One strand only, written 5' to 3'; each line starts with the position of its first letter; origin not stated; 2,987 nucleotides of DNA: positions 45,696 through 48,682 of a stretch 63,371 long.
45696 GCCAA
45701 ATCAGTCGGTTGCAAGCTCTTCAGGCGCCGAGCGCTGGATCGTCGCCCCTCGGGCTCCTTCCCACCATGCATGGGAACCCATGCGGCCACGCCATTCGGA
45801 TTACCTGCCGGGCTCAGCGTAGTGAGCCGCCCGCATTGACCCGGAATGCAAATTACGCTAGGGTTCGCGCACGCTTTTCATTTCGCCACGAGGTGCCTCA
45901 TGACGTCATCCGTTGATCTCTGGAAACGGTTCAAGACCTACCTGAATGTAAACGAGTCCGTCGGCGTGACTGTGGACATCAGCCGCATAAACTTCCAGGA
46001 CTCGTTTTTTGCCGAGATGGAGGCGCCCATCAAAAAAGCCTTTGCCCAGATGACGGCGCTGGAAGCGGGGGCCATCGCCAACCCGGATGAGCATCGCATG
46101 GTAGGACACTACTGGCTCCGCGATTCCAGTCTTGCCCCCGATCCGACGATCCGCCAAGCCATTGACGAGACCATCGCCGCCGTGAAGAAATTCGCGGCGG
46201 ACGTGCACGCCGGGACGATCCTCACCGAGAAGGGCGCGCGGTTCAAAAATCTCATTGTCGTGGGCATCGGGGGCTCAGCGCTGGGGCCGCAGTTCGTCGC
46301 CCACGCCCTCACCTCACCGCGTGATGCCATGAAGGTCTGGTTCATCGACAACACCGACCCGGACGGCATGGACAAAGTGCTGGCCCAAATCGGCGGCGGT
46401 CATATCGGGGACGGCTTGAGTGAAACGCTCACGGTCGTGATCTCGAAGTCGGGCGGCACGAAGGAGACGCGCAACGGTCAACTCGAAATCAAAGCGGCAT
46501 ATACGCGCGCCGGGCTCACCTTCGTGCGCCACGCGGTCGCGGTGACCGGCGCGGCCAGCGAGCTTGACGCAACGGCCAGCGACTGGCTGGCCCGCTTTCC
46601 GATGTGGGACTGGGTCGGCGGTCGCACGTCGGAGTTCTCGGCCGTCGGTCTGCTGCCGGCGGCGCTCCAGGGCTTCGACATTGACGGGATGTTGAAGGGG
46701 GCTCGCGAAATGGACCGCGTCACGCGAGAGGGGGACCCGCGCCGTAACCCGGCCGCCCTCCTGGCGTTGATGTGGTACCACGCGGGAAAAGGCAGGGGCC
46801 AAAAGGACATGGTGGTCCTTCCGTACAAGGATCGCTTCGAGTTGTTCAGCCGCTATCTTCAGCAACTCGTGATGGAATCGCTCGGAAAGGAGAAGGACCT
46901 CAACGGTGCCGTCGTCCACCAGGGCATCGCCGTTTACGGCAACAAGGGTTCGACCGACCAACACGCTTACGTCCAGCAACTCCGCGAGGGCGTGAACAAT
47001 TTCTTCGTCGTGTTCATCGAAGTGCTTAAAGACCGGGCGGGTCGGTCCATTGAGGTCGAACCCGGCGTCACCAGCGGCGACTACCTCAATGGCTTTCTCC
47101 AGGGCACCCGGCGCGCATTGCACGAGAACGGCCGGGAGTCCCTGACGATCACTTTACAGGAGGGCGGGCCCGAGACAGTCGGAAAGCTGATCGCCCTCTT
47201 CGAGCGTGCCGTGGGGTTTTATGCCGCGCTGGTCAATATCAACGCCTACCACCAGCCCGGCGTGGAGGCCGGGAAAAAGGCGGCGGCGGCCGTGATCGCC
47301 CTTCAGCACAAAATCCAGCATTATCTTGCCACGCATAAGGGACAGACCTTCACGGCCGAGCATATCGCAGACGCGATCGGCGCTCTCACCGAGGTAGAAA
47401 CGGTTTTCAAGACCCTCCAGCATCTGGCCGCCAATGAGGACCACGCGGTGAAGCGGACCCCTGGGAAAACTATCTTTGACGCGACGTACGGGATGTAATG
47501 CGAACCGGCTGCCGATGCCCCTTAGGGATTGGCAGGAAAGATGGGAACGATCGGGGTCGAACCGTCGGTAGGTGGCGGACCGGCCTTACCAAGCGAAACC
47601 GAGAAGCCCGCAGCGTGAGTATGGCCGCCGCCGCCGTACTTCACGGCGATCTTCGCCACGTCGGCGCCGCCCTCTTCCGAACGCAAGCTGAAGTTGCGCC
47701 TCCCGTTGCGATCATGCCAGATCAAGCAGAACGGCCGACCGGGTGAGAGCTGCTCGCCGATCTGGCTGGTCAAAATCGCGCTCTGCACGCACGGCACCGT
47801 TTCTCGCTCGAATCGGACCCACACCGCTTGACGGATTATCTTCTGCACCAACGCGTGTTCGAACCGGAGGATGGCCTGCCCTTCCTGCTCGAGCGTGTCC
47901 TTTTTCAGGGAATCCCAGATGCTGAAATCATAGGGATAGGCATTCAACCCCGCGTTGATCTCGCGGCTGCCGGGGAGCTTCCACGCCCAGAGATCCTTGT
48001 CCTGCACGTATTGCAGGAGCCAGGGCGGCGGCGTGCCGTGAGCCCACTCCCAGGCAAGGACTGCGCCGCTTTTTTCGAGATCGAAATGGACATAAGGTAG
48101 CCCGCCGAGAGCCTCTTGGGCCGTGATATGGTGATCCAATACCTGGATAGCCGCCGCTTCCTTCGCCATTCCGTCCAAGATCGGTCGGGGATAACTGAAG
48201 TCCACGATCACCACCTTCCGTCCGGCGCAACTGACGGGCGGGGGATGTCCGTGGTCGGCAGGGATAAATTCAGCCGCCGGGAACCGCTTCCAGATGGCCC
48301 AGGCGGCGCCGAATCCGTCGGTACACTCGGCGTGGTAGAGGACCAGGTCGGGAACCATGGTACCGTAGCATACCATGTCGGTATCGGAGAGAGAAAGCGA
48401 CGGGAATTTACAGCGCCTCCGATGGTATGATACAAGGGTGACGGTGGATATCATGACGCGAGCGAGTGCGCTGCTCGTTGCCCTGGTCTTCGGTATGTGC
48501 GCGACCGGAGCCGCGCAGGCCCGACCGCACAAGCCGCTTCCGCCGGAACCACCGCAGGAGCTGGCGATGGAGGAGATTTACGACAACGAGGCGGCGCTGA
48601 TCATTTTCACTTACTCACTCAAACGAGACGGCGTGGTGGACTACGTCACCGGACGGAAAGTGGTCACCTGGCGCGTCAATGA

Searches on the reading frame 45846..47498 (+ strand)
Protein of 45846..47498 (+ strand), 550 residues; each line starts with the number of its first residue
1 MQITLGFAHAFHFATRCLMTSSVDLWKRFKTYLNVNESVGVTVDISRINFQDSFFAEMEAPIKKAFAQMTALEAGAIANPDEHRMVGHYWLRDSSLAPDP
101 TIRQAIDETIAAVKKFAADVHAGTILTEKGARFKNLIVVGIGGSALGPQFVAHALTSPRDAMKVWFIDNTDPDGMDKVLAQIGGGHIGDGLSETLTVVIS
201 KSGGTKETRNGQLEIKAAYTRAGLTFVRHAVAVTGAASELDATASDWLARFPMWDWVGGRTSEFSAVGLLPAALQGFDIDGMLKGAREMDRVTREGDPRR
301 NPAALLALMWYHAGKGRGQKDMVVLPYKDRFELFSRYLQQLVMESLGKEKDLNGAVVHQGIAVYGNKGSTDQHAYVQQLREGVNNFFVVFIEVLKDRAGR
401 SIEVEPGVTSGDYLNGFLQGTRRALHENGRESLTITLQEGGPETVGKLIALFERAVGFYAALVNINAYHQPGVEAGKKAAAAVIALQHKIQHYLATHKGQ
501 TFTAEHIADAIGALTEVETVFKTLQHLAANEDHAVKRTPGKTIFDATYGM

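Call 20: search_protein_families(library=pfam, proteins=[window:45846-47498:+], max_evalue=0.01)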
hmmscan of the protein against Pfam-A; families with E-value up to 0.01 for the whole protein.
window:45846-47498:+ (550 aa): 1 family
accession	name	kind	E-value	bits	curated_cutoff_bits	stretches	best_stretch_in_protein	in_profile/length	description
PF00342.24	PGI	-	6.7e-58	196.9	22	2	67-398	26-360/486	Phosphoglucose isomerase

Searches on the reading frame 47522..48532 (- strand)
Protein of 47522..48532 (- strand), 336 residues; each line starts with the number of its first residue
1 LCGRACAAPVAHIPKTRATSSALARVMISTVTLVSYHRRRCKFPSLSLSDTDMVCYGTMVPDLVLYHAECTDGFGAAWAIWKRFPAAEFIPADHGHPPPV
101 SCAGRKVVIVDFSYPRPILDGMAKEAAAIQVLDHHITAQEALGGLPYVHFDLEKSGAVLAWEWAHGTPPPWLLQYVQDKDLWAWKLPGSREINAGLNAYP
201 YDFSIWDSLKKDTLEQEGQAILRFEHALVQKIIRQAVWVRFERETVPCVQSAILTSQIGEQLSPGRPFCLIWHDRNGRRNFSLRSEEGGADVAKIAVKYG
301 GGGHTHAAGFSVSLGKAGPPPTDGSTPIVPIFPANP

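Call 20: search_protein_families(library=pfam, proteins=[window:47522-48532:-], max_evalue=0.01)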
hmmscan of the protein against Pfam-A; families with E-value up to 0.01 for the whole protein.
window:47522-48532:- (336 aa): 1 family
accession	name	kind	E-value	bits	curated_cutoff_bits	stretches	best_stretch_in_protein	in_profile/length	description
PF02272.25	DHHA1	-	0.00039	21.3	25.9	1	267-313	32-84/102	DHHA1 domain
